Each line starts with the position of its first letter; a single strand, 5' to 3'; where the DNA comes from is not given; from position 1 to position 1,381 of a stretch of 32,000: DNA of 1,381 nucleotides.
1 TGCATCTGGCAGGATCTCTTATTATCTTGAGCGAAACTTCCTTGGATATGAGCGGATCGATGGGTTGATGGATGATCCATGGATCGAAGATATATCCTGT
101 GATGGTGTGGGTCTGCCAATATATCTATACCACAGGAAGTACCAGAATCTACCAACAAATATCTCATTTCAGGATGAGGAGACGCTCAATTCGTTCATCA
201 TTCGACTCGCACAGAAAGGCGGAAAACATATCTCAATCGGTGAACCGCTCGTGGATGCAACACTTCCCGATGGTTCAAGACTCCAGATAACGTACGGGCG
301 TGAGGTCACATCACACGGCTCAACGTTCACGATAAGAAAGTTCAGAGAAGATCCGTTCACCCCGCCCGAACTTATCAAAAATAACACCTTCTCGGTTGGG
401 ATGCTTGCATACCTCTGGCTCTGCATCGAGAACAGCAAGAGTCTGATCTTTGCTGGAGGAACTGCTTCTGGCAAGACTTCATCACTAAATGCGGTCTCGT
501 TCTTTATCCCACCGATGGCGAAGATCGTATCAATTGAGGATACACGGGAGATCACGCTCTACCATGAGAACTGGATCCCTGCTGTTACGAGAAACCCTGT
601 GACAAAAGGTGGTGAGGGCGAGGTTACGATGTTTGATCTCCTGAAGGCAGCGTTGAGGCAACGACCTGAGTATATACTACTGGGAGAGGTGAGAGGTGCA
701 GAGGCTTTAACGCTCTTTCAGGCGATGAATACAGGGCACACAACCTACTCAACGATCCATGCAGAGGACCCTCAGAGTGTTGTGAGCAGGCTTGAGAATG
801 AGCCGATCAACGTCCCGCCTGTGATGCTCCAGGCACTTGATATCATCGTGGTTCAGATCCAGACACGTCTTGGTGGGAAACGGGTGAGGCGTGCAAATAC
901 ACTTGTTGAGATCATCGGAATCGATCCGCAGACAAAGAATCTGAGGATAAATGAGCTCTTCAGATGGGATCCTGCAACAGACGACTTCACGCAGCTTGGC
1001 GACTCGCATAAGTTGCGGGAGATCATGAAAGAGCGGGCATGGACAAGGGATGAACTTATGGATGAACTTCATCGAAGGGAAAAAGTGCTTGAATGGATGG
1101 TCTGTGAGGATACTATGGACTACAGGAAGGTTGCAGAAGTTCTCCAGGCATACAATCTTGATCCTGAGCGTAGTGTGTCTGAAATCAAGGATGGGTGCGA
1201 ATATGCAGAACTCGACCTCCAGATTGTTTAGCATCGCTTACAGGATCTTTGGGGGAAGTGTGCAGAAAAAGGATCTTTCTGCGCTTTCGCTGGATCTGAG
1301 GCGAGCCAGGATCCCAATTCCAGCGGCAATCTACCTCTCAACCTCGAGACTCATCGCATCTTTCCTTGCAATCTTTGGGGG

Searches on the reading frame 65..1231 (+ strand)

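Call 58: search_protein_families(library=pfam, proteins=[window:65-1231:+], max_evalue=0.0001)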
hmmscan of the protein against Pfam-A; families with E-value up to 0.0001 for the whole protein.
window:65-1231:+ (388 aa): 2 families
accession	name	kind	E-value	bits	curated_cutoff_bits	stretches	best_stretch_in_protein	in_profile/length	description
PF00437.27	T2SSE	-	8.4e-34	117.2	24.9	1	31-268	36-279/370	Type II/IV secretion system protein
PF23989.1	PilB3_C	-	5.2e-09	36.6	27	1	305-370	2-66/83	PilB3-like, C-terminal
